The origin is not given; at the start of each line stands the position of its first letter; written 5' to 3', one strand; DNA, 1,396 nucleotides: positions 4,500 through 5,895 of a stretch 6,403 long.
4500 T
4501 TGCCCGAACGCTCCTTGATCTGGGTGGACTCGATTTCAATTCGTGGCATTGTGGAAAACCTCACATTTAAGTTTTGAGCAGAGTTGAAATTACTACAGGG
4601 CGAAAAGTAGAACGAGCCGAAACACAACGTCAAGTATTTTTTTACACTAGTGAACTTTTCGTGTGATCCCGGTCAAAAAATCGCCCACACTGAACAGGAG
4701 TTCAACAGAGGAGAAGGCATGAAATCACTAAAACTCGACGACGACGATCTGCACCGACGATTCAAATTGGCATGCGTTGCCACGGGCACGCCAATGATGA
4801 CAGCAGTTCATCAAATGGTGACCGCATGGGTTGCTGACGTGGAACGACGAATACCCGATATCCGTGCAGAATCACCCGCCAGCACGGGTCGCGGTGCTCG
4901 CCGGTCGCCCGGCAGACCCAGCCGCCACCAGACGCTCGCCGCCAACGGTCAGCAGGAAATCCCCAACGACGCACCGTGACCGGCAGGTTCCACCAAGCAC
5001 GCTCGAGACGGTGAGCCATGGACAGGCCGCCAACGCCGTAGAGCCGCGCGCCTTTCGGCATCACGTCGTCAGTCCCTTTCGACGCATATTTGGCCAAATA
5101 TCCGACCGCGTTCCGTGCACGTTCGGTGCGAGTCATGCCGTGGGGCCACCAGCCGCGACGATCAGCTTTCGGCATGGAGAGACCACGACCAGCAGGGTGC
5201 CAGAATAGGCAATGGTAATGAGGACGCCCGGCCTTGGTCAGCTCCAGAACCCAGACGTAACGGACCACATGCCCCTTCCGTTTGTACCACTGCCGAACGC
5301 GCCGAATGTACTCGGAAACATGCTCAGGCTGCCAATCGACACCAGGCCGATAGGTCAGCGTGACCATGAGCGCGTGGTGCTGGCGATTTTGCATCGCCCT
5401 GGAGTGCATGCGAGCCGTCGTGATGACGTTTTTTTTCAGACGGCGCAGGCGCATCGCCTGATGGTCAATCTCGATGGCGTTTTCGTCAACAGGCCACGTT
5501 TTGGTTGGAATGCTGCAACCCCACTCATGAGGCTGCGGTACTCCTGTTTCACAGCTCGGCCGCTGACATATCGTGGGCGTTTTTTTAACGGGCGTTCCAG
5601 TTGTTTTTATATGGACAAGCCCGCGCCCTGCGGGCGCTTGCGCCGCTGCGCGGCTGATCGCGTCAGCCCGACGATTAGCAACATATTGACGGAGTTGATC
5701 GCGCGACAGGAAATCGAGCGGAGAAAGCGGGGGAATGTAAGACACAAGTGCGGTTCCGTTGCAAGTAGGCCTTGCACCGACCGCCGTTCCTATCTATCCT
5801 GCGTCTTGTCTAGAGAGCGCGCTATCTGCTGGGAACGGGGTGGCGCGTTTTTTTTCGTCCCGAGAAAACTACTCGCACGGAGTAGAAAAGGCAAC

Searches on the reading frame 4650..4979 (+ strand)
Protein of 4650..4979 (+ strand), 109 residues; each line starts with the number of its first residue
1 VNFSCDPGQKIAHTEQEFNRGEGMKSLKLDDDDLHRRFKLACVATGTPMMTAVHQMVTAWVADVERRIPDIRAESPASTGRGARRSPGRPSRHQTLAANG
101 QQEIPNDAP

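Call 12: search_protein_families(library=pfam, proteins=[window:4650-4979:+], max_evalue=0.01)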
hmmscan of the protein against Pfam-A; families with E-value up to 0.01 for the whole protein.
window:4650-4979:+ (109 aa): 2 families
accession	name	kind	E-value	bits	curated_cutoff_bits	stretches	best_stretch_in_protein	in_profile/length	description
PF09274.16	ParG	-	5.7e-05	23.6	21.4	1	31-63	42-74/76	ParG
PF23807.1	RHH_10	-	7.3e-05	23.4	27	1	26-69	27-65/84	Ribbon-helix-helix protein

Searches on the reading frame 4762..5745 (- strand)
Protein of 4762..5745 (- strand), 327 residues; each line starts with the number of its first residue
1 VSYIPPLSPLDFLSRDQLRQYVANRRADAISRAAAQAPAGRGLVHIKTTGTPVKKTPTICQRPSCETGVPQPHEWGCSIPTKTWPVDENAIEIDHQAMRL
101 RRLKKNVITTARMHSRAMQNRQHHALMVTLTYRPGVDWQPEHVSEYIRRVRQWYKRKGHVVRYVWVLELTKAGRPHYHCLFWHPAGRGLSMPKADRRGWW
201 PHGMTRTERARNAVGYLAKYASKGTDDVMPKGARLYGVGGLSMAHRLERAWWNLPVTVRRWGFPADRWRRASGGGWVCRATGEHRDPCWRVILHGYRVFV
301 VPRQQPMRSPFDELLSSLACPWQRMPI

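Call 12: search_protein_families(library=pfam, proteins=[window:4762-5745:-], max_evalue=0.01)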
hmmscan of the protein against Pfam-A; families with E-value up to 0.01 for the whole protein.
window:4762-5745:- (327 aa): 3 families
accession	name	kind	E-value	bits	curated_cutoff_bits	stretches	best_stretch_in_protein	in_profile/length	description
PF23343.2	REP_ORF2-G2P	-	4e-34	117.3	27.8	1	126-224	2-98/99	Replication-associated protein ORF2/G2P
PF11726.14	YagK_YfjJ_C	-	0.0044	17.4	25.8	1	144-181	41-78/170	YagK/YfjJ C-terminal domain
PF01446.23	Rep_1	-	0.0074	16.2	33.2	0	101-184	21-116/253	Replication protein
